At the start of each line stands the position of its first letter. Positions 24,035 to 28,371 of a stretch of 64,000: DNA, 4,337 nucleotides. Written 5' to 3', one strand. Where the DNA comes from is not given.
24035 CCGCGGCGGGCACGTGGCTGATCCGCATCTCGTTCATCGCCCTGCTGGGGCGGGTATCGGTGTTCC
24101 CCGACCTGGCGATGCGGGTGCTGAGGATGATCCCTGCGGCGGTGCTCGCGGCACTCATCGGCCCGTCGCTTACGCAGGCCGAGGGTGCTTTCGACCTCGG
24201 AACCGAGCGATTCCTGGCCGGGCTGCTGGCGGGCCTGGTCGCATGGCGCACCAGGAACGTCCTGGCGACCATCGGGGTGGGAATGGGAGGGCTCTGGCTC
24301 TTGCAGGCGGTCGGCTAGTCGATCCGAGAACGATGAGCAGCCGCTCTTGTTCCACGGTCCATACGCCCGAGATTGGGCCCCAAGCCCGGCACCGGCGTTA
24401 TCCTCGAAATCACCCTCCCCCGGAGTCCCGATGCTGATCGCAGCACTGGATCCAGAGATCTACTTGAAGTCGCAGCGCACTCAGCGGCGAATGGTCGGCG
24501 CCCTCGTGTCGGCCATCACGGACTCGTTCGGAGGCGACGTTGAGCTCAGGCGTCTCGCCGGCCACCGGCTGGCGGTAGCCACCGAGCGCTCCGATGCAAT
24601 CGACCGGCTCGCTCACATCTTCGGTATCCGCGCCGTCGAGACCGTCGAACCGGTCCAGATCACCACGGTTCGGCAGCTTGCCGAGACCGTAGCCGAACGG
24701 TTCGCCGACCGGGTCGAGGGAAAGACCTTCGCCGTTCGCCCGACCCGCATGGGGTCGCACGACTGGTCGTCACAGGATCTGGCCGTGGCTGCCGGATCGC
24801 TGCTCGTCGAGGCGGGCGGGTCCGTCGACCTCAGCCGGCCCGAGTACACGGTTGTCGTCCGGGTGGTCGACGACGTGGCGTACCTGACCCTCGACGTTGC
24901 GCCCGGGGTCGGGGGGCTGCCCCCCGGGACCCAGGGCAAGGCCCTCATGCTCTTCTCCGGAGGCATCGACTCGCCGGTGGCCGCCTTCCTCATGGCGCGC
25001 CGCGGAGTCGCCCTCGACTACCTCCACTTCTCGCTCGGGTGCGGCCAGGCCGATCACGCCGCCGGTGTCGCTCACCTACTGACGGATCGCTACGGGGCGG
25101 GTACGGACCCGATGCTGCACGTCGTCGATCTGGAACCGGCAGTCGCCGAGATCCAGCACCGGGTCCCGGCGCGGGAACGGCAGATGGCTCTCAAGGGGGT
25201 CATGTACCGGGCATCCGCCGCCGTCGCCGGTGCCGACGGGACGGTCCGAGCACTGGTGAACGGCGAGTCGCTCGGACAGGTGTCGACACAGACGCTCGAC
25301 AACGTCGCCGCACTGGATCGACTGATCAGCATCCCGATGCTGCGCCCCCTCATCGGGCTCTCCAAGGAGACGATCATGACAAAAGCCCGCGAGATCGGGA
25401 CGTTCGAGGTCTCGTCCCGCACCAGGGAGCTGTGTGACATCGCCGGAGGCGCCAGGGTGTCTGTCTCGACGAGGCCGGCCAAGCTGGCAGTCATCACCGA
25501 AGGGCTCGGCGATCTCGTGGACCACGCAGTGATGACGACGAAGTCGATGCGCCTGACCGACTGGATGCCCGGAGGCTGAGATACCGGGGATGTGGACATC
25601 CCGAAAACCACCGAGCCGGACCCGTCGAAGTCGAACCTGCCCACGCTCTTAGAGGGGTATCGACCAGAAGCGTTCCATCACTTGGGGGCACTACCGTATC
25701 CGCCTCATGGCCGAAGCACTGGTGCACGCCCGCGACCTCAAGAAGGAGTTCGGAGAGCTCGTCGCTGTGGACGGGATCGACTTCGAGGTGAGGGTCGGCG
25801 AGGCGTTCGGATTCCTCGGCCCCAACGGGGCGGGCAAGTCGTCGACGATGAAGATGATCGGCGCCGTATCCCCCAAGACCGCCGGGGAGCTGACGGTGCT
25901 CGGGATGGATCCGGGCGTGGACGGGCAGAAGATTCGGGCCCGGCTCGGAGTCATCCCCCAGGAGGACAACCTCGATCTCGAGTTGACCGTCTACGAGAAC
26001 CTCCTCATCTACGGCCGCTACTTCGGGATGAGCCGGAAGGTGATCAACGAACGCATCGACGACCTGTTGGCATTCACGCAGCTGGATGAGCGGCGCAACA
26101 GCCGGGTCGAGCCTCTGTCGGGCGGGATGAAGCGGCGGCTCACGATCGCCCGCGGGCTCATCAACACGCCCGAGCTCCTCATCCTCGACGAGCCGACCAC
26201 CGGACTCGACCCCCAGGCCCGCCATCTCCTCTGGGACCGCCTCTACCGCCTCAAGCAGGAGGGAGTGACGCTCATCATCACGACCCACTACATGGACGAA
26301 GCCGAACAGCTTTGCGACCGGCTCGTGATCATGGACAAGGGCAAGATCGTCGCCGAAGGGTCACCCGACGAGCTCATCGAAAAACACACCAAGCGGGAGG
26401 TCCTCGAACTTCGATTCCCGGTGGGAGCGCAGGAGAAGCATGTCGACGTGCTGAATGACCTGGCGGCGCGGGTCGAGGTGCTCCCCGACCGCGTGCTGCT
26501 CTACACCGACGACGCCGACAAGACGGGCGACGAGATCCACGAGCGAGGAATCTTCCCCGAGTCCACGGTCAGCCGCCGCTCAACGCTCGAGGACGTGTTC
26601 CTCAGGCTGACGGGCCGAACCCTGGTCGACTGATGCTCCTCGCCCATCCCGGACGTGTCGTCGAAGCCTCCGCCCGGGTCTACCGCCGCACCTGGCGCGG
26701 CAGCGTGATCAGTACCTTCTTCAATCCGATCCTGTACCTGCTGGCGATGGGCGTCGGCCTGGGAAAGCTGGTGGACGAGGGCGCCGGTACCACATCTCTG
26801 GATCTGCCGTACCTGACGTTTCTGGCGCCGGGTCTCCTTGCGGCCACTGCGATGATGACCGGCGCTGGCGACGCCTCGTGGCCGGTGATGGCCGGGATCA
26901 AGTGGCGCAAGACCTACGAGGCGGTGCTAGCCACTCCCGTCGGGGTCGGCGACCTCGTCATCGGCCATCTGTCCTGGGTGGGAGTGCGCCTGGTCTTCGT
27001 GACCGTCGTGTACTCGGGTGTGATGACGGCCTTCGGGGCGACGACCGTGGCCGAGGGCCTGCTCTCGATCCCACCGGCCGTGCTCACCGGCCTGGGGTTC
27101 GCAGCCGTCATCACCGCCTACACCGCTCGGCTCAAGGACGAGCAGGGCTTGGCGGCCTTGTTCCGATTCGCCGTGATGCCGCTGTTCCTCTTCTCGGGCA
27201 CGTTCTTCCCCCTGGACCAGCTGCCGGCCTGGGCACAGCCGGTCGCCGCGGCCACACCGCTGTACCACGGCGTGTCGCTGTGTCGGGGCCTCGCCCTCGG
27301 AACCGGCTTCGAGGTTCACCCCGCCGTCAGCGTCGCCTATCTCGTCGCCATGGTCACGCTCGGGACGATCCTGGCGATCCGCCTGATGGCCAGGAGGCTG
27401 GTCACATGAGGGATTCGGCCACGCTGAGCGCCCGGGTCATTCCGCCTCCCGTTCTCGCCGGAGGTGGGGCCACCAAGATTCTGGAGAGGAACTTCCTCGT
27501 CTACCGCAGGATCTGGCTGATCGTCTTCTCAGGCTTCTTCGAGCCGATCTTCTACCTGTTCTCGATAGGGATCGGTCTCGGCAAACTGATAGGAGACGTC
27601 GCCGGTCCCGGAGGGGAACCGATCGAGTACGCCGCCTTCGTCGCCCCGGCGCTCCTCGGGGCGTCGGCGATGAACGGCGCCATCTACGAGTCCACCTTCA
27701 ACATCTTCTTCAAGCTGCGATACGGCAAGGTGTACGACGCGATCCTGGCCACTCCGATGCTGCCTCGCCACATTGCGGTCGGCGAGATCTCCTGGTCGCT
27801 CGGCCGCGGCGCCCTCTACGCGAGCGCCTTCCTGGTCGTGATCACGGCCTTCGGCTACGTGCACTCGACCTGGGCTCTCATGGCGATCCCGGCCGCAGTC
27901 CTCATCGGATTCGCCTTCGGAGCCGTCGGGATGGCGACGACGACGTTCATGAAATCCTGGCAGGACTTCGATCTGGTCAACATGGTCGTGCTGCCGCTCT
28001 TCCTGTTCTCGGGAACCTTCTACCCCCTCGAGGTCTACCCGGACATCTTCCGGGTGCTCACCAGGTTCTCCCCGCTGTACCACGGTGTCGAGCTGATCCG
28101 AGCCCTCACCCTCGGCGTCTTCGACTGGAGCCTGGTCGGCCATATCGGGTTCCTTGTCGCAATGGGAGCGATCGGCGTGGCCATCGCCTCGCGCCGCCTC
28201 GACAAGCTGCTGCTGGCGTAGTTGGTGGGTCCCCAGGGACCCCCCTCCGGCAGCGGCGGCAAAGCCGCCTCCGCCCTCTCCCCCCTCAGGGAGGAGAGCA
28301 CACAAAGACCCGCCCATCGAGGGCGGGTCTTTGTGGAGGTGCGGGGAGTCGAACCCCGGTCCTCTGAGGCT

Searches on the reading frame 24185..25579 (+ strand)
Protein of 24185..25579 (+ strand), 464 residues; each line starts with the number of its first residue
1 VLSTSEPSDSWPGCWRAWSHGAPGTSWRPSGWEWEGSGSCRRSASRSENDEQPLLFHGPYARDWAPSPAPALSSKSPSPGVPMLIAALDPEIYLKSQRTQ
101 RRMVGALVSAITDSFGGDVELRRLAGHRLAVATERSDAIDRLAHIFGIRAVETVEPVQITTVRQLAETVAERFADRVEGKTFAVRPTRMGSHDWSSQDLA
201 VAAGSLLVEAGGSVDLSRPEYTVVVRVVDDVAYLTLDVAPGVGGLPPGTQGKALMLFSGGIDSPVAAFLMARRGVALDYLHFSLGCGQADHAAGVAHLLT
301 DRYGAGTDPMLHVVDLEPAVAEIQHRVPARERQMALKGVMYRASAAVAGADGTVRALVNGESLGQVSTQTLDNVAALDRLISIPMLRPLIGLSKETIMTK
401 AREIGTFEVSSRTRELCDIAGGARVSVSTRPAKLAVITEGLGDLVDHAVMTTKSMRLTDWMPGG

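Call 75: search_protein_families(library=pfam, proteins=[window:24185-25579:+], max_evalue=0.00001)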
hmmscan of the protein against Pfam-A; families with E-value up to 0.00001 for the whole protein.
window:24185-25579:+ (464 aa): 2 families
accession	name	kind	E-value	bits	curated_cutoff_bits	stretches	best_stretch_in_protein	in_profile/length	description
PF02568.20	ThiI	-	3.6e-47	161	20.5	1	248-426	1-180/197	Thiamine biosynthesis protein (ThiI)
PF02926.22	THUMP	-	2.1e-11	44.5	20.6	1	164-237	6-84/84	THUMP domain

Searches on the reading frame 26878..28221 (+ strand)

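Call 75: search_protein_families(library=pfam, proteins=[window:26878-28221:+], max_evalue=0.00001)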
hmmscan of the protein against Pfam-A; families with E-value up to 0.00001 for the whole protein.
window:26878-28221:+ (447 aa): 2 families
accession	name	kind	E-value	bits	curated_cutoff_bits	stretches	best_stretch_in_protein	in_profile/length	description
PF01061.29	ABC2_membrane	-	8.1e-18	65.2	26.9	1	201-410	6-209/211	ABC-2 type transporter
PF12698.13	ABC2_membrane_3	-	1.1e-07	31.7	31.6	1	251-438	160-346/347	ABC-2 family transporter protein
